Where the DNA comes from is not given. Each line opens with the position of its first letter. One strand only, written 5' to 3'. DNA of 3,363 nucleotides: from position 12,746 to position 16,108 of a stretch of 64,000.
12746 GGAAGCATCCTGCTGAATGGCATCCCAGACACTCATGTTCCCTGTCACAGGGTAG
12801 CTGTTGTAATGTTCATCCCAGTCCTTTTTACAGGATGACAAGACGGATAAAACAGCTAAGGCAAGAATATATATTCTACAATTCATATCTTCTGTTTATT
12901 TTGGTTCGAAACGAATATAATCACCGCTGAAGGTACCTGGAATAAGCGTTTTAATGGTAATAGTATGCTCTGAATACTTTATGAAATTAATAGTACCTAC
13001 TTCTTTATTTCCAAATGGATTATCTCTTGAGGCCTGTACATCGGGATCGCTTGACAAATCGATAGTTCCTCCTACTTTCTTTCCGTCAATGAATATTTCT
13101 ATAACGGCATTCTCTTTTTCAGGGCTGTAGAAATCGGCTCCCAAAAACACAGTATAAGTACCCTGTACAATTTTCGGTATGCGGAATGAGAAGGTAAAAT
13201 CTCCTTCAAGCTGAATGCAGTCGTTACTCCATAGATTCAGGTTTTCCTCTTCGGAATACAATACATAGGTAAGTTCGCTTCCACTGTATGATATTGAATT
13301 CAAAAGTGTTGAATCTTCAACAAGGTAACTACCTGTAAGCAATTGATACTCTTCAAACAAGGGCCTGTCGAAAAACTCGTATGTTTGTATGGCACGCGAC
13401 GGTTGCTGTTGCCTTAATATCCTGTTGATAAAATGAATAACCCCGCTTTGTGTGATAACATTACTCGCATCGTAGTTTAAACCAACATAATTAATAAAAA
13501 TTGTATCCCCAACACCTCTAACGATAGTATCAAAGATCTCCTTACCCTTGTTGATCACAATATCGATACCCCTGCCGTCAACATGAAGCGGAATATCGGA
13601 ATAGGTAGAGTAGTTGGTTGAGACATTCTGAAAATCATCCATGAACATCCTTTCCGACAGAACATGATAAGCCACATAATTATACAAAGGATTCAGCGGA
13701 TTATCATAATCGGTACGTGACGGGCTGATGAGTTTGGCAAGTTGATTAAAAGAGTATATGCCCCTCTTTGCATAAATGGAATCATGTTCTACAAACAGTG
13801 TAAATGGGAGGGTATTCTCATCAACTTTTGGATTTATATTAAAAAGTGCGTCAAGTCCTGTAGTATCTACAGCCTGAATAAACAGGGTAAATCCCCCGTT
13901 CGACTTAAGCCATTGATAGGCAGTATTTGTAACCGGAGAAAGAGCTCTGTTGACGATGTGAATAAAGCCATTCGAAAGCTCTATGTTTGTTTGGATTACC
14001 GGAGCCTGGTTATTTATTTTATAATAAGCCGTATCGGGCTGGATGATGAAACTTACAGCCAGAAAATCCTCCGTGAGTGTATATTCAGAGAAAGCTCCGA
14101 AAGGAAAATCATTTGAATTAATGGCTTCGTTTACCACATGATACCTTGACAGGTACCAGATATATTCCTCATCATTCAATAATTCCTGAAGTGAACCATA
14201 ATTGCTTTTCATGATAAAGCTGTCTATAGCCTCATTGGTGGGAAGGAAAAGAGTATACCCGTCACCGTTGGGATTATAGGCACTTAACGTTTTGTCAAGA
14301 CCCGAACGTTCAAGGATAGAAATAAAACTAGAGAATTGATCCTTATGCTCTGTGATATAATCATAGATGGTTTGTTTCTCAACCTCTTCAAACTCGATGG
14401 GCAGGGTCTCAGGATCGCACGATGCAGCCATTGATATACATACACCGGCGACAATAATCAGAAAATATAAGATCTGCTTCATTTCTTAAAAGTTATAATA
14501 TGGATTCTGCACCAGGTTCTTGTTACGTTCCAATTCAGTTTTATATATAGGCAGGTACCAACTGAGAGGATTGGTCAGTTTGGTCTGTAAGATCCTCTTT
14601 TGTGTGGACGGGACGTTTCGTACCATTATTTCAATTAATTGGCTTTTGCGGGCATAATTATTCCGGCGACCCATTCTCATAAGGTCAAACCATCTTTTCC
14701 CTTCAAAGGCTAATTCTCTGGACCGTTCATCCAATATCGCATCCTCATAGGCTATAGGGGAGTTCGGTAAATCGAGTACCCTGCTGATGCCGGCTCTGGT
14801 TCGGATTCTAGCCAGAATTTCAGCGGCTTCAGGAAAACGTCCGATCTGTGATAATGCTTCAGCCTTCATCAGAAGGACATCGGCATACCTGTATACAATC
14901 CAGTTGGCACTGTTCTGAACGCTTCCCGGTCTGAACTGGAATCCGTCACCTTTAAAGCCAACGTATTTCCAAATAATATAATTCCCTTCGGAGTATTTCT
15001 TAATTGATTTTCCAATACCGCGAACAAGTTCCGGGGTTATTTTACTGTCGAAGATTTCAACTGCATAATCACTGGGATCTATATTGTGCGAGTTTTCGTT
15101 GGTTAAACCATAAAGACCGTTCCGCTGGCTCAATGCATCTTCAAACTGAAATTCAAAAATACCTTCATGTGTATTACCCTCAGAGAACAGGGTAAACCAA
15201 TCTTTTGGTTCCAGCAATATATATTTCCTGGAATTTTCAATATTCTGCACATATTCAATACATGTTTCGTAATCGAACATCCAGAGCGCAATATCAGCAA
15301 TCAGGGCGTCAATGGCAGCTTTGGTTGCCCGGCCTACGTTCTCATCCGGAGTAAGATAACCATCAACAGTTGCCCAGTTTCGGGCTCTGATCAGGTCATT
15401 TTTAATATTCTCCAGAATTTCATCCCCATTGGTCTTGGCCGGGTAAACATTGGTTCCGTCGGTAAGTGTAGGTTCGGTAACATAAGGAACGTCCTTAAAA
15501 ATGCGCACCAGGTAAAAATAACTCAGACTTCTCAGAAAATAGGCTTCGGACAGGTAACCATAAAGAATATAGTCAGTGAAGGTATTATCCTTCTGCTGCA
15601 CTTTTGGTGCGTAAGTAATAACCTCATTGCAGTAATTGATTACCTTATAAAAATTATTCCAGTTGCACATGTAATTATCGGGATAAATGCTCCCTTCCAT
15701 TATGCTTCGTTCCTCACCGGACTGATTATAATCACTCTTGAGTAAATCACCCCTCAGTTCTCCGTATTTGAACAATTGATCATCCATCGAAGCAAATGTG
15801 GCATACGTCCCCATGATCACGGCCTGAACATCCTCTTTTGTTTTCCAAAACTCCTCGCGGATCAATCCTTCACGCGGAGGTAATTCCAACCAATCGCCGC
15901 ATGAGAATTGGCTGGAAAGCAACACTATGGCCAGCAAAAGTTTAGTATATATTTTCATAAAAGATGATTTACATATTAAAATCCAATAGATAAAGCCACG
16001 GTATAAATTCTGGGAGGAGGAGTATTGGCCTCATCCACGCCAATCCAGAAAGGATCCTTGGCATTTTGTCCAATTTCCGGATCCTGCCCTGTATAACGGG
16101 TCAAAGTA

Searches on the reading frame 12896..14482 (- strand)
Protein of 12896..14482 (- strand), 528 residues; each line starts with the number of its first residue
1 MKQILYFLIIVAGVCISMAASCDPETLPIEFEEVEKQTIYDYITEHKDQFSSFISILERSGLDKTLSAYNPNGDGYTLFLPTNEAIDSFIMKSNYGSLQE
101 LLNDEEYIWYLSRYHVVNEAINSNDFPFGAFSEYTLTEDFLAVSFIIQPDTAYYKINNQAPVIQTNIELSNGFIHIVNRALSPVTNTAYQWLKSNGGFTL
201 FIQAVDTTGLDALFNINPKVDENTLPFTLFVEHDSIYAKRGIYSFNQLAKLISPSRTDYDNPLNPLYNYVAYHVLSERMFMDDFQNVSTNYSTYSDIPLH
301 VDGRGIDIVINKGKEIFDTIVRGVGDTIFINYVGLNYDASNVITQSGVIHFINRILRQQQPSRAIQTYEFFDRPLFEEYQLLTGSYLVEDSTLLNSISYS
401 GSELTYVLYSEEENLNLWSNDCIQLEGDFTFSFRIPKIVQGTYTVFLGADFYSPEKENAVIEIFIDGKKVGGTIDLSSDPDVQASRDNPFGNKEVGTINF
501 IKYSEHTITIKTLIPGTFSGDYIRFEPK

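Call 5: search_protein_families(library=pfam, proteins=[window:12896-14482:-], max_evalue=0.001)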
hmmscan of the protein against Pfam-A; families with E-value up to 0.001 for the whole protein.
window:12896-14482:- (528 aa): 1 family
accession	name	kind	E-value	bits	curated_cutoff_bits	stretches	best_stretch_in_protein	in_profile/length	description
PF02469.27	Fasciclin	-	1.1e-28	100.3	22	2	49-183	2-123/123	Fasciclin domain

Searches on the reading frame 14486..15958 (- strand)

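Call 5: search_protein_families(library=pfam, proteins=[window:14486-15958:-], max_evalue=0.001)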
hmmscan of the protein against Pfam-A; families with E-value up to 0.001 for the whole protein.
window:14486-15958:- (490 aa): 2 families
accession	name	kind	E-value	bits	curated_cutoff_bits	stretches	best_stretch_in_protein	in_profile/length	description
PF07980.17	SusD_RagB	-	6.4e-36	124.9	23.1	1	315-488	121-297/297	SusD family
PF14322.12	SusD-like_3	-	6.5e-14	53.1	27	1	22-225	1-191/191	Starch-binding associating with outer membrane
